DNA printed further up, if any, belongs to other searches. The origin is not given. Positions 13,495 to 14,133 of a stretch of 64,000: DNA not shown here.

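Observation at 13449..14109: DUF1874 (AcrIII-1/Crn2-type ring nuclease family) gene next to tRNA-Glu, with no CRISPR-Cas in view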

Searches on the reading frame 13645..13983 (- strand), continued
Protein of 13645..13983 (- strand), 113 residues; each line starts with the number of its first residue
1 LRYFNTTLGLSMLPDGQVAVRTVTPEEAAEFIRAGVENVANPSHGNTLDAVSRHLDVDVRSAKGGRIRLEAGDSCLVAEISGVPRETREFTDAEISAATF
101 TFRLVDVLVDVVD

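Call 31: search_protein_representatives(alignment_id=A1)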
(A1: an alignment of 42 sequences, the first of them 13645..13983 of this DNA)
Query: 42 sequences, 118 profile positions. Proteins with E-value up to 0.001 (for the whole library): 196; up to 1e-10: 59; up to 1e-30: 9. The best 150 are listed.
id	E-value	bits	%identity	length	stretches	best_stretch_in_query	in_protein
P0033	1.3e-46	173.5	-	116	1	3-110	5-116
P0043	8.9e-44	164.3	-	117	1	2-113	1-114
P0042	1.7e-43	163.4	-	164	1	2-117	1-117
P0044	9.2e-40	151.3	-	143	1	2-108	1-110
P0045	5.3e-37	142.4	-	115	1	4-109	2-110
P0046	2.6e-36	140.2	-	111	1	3-109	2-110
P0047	2.8e-33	130.4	-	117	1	2-109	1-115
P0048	1.2e-32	128.4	-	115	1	2-109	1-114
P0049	1.3e-31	125.1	-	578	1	3-109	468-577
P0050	1.1e-29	118.9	-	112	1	2-109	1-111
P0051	2.4e-29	117.7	-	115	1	3-109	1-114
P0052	2.2e-28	114.6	-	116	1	3-107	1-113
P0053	1.5e-27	111.9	-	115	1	2-87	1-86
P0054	5.5e-26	106.9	-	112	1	4-107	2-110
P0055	1.2e-24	102.6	-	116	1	3-113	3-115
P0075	5.8e-13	64.9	-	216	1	2-111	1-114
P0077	1.6e-12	63.5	-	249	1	6-109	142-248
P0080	2.4e-12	62.9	-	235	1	3-109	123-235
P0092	1.9e-11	60.0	-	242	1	3-109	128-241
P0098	9.8e-11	57.7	-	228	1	3-109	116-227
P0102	1.8e-10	56.8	-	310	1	5-106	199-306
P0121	2.7e-09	53.1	-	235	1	3-105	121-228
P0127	6.7e-09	51.8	-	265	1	2-110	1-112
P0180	6.4e-06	42.2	-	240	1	3-111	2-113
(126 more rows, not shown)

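Call 32: search_protein_families(library=pfam, proteins=[P0049, P0077, P0080, P0092, P0098, P0102, P0121, P0075, P0127, P0180], max_evalue=0.01)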
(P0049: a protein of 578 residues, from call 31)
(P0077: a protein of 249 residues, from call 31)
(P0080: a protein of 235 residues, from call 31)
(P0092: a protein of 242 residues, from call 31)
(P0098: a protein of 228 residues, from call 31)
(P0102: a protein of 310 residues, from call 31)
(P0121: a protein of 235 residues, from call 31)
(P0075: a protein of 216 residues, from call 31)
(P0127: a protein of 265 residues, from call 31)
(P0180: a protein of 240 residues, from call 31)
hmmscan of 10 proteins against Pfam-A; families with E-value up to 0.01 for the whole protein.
P0049 (578 aa): 0 families

P0077 (249 aa): 0 families

P0080 (235 aa): 0 families

P0092 (242 aa): 1 family
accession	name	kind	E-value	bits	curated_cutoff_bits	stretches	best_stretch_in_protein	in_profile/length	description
PF08960.15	STIV_B116-like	-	4.4e-05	24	26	1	144-234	15-99/101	STIV B116-like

P0098 (228 aa): 1 family
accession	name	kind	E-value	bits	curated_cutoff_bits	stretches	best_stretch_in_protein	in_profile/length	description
PF18665.6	TetR_C_37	-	0.0071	17.4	27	0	81-108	25-52/117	Tetracyclin repressor-like, C-terminal domain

P0102 (310 aa): 0 families

P0121 (235 aa): 1 family
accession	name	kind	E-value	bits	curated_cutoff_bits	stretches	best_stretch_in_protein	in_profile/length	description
PF08960.15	STIV_B116-like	-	0.0031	18.1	26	1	136-226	14-100/101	STIV B116-like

P0075 (216 aa): 2 families
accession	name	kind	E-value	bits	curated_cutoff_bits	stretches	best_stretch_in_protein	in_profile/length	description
PF03118.21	RNA_pol_A_CTD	-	1.3e-08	34.8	23.8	1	155-194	28-67/67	Bacterial RNA polymerase, alpha chain C terminal domain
PF08960.15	STIV_B116-like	-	9.7e-06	26.1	26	1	23-105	20-99/101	STIV B116-like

P0127 (265 aa): 0 families

P0180 (240 aa): 1 family
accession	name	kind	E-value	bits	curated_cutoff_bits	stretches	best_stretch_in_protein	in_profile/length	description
PF08960.15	STIV_B116-like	-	0.0081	16.7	26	0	36-102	37-97/101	STIV B116-like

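Call 33: search_protein_families(library=padloc, alignment_id=A2, max_evalue=0.001)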
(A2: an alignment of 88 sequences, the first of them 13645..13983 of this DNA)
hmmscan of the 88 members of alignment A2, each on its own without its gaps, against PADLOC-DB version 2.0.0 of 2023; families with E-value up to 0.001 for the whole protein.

A. member 1, window:13645-13983:- (113 aa): 0 families

B. families by the number of members that match (of 88 scanned): 24 families
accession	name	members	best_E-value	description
PDLC03854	LmuA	1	4.4e-23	-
PDLC03805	RTasMBL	1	5.3e-18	DRT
PDLC02158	Avs1a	1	6.1e-14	-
PDLC01851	CARF3--CARF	1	4.3e-13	-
PDLC01855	CARF3--CARF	1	2.9e-10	-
PDLC01434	CasR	1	3.5e-10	"CAS-I,CAS-II,CAS-III,CAS-IV,CAS-V,CAS-VI; associated_signaling"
PDLC01268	CasR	1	3.6e-10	"CAS-I,CAS-II,CAS-III,CAS-IV,CAS-V,CAS-VI; associated_signaling"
PDLC01848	CARF3--CARF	1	1.1e-08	-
PDLC04647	PDC-M43B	1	1.3e-08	-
PDLC04676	PDC-M48B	1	3.4e-08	-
PDLC04675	PDC-M48B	1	4.3e-08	-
PDLC01866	CARF3--CARF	1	1.5e-06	-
PDLC04673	PDC-M48B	1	4.2e-06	-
PDLC01154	NYN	1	5.3e-06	"LabA-like protein, NYN family nuclease"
PDLC00441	ThsC2|ThsC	1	6.3e-06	HIT family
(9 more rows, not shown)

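Call 40: search_solved_structures(query=P0049, max_evalue=1, show_alignments=2)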
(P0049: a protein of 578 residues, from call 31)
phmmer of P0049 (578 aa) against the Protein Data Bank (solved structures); distinct sequences matched with E-value up to 1: 0.

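Call 46: find_encoding_contigs(protein=P0003, flank=7000, max_places=4)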
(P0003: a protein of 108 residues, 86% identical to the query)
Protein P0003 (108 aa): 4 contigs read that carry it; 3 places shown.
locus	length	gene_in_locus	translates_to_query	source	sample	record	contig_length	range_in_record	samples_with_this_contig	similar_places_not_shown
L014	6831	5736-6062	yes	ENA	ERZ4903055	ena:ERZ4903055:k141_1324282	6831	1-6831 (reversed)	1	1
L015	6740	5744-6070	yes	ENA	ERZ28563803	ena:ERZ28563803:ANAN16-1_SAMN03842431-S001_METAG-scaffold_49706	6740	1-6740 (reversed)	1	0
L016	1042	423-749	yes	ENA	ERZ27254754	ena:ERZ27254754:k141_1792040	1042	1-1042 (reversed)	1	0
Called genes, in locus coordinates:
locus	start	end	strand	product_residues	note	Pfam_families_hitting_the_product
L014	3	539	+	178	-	?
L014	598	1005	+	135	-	-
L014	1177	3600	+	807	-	-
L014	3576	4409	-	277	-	PF01978:TrmB, PF12802:MarR_2 (weak), PF01022:HTH_5 (faint)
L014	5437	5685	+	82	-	-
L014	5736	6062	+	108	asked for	PF08960:STIV_B116-like (weak)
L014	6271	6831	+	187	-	?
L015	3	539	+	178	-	?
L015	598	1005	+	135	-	-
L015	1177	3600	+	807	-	-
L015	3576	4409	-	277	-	PF01978:TrmB, PF12802:MarR_2 (weak), PF01022:HTH_5 (faint)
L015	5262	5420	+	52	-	-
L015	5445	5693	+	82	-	-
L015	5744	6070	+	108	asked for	PF08960:STIV_B116-like (weak)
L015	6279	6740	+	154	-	?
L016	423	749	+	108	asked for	PF08960:STIV_B116-like (weak)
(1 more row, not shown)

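Call 47: find_encoding_contigs(protein=P0006, flank=7000, max_places=3)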
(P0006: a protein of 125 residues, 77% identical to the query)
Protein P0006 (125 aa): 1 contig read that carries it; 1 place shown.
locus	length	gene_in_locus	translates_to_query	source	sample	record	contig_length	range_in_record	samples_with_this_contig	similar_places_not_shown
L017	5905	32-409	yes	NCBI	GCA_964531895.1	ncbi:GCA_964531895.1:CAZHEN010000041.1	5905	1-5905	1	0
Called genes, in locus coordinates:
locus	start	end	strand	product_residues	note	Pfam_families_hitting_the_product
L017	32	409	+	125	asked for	PF08960:STIV_B116-like (weak)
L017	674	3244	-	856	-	PF00912:Transgly, PF00905:Transpeptidase, PF17957:Big_7 (weak)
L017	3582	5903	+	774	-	?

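Call 48: find_encoding_contigs(protein=P0017, flank=8000, max_places=3)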
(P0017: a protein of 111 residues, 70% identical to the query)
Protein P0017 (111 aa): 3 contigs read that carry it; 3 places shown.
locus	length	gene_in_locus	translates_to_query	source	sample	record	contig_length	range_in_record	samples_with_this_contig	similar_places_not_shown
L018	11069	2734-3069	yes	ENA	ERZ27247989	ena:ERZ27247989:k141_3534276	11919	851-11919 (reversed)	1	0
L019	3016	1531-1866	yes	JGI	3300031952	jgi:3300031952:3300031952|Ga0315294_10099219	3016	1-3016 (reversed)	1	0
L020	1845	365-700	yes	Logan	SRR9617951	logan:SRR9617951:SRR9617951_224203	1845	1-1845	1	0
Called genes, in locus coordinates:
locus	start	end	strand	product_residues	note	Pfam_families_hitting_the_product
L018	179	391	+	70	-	-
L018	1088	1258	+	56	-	-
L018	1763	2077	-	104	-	-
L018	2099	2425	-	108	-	-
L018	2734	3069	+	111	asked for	PF08960:STIV_B116-like (weak)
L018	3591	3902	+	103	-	-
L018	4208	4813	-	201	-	PF02660:G3P_acyltransf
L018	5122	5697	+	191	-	PF04542:Sigma70_r2, PF08281:Sigma70_r4_2, PF04545:Sigma70_r4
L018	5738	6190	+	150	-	-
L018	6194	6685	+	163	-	-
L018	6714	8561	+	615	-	PF25917:BSH_RND, PF25973:BSH_CzcB (faint), PF25990:Beta-barrel_YknX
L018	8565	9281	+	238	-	PF00005:ABC_tran, PF02463:SMC_N (faint)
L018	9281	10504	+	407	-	PF12704:MacB_PCD, PF02687:FtsX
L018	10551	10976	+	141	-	PF18914:DUF5666 (weak)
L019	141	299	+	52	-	-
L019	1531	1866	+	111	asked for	PF08960:STIV_B116-like (weak)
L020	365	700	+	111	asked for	PF08960:STIV_B116-like (weak)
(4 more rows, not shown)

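Call 49: find_related_loci(query=A1, collection=viral_contigs, flank=10000)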
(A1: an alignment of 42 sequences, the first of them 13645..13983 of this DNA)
Query A1 (113 aa) in viral_contigs; peptide patterns used: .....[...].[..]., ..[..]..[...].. (x = any residue, [..] = any of these).
106 stretches matched a pattern, but none encodes a relative of the query by tblastn (E <= 1e-3).

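Call 50: search_dna_similar(query=window:13645-13983:-, collection=phages, mode=protein, max_evalue=0.01)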
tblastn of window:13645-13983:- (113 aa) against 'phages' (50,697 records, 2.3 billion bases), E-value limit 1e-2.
No match.

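Call 62: search_protein_families(library=padloc, proteins=[L009:77-1540:+, L009:2063-3559:+, L009:3763-4497:+, L009:4623-5870:+, L009:5877-6338:+, L009:6506-8350:-, L009:8627-9928:+, L009:9992-12139:-, L009:12139-14847:-, L009:14854-16323:-], max_evalue=0.001)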
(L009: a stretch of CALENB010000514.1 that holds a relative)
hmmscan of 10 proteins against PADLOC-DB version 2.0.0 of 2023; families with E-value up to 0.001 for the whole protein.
L009:77-1540:+ (488 aa): 0 families

L009:2063-3559:+ (499 aa): 0 families

L009:3763-4497:+ (245 aa): 0 families

L009:4623-5870:+ (416 aa): 4 families
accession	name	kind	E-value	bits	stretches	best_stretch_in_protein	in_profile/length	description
PDLC01477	Cas6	-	6.1e-20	69.9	1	83-389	25-294/296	"CAS-I,CAS-II,CAS-III,CAS-IV,CAS-V,CAS-VI; crRNAmaturation"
PDLC01496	Cas6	-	1.5e-11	42.3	1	138-389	58-278/281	"CAS-I,CAS-II,CAS-III,CAS-IV,CAS-V,CAS-VI; crRNAmaturation"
PDLC01650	Cas6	-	1.1e-07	30.9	1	254-385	1-102/102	"CAS-I,CAS-II,CAS-III,CAS-IV,CAS-V,CAS-VI; crRNAmaturation"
PDLC01466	Cas6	-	2.6e-06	25.3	1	238-391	100-221/223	"CAS-I,CAS-II,CAS-III,CAS-IV,CAS-V,CAS-VI; crRNAmaturation"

L009:5877-6338:+ (154 aa): 0 families

L009:6506-8350:- (615 aa): 1 family
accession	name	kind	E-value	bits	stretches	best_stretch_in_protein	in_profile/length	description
PDLC04134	mad2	-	1.8e-09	35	1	256-385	269-401/492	mads_2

L009:8627-9928:+ (434 aa): 20 families
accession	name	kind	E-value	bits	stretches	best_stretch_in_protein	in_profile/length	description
PDLC01825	CARF2--CARF_HEPN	-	1.2e-79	266.1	1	3-416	2-377/382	-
PDLC01032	Csx1/Csm6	-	2.2e-42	143.8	1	1-379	1-307/412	CARF+HEPN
PDLC01345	Csx1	-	3.8e-41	139.7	1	5-345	2-263/267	CAS-III; associated_signaling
PDLC01281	Csx1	-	2.1e-31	107.4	1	5-246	2-190/191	CAS-III; associated_signaling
PDLC01621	Csx1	-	5.2e-29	99.9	1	16-362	9-290/340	CAS-III; associated_signaling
PDLC01824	CARF2--CARF_HEPN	-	6.2e-29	99.6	1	23-361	11-305/376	-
PDLC01843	CARF2--CARF_HEPN_CSX20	-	4.4e-27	93.2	1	3-385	3-334/498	-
PDLC01827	CARF2--CARF_HEPN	-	4.4e-26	90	1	3-244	3-221/393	-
PDLC01826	CARF2--CARF_HEPN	-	9.9e-25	85.5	1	5-389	5-369/393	-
PDLC01837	CARF2--CARF_HEPN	-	1.1e-23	82.2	1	5-387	6-349/380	-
PDLC01839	CARF2--CARF_HEPN_CARF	-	2.2e-22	77.5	1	132-255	66-190/518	-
PDLC01834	CARF2--CARF_HEPN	-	2.3e-14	51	1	1-387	1-369/404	-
PDLC01832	CARF2--CARF_HEPN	-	4.9e-13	47.1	1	119-247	62-189/416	-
PDLC01845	CARF2--CARF_HEPN_Unk_f1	-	2.1e-12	44.6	1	3-258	3-253/629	-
PDLC01840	CARF2--CARF_HEPN_CARF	-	3.7e-12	43.7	1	134-249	75-186/547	-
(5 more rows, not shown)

L009:9992-12139:- (716 aa): 0 families

L009:12139-14847:- (903 aa): 2 families
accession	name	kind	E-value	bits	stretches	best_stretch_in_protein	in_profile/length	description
PDLC04547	PDC-M26A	-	2.5e-42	143.3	2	425-696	161-435/724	-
PDLC03865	LmuB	-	2.1e-06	24.3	1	216-517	537-835/1007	-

L009:14854-16323:- (490 aa): 2 families
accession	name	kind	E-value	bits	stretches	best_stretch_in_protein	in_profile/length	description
PDLC03922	MkoB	-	8.1e-08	30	1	11-180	8-169/610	-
PDLC01044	Csa3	-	0.00094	17.1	0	30-89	134-190/194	Type I-A associated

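Call 66: find_homologous_proteins(query=P0046, max_evalue=0.00001)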
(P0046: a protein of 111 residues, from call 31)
Query P0046 (111 aa): 7 proteins with E <= 0.00001 among 42 candidates.
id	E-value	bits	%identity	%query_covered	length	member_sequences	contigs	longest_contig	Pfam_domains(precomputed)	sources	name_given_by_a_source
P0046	1.7e-64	232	100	100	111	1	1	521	-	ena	-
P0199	1.6e-47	178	76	100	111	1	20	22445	-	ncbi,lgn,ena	-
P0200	1.5e-33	133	67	89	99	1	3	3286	-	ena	-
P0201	4.4e-28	115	55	99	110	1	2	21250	PF08960.17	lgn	-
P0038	5.9e-26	109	56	97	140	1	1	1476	-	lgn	-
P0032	3.1e-25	106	50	99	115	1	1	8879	PF08960.17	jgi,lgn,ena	-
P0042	5.8e-23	99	49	99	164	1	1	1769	-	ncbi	-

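Call 67: find_encoding_contigs(protein=P0199, flank=10000, max_places=4)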
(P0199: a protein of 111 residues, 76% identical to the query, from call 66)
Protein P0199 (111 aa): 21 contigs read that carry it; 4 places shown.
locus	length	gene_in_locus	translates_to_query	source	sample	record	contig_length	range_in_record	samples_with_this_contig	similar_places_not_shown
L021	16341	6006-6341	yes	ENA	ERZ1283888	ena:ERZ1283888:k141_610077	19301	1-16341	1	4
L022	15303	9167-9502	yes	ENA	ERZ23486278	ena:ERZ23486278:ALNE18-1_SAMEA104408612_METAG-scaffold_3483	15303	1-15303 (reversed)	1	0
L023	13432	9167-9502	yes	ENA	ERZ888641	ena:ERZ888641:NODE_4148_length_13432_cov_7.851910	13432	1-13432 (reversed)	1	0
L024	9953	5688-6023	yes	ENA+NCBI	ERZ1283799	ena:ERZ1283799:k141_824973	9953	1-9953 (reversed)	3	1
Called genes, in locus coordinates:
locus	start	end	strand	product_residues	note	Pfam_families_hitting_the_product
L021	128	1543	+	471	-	-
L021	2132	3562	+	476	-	-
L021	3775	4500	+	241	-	PF13672:PP2C_2 (faint), PF07228:SpoIIE (faint)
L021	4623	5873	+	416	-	PF10040:CRISPR_Cas6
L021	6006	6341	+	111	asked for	-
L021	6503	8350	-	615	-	PF01135:PCMT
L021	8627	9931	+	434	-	-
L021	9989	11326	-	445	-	-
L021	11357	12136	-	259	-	PF09823:DUF2357 (weak)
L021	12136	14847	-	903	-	PF07728:AAA_5 (weak)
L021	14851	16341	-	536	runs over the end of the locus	-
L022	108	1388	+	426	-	-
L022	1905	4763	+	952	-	-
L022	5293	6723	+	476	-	-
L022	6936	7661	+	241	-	PF13672:PP2C_2 (faint), PF07228:SpoIIE (faint)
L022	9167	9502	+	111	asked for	-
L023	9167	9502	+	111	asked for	-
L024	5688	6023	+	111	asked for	-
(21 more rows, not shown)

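Call 68: find_encoding_contigs(protein=P0201, flank=10000, max_places=3)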
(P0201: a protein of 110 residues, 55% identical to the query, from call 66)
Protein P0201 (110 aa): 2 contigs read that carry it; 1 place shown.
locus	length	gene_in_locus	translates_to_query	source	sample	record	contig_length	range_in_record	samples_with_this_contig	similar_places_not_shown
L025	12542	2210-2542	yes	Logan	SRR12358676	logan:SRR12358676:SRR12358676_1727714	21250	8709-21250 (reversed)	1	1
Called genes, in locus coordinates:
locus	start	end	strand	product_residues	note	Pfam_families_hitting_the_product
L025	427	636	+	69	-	PF05930:Phage_AlpA, PF12728:HTH_17 (weak), PF00376:MerR (weak)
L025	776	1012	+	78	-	PF13620:CarboxypepD_reg (weak)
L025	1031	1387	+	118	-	-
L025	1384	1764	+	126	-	-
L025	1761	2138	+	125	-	-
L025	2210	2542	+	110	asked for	PF08960:STIV_B116-like (weak)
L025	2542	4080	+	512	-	PF22335:Cas10-Cmr2_palm2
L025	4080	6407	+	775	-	PF03787:RAMPs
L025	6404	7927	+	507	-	PF03787:RAMPs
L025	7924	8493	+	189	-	-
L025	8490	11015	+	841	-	PF03787:RAMPs (weak)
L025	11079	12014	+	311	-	-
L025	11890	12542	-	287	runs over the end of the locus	-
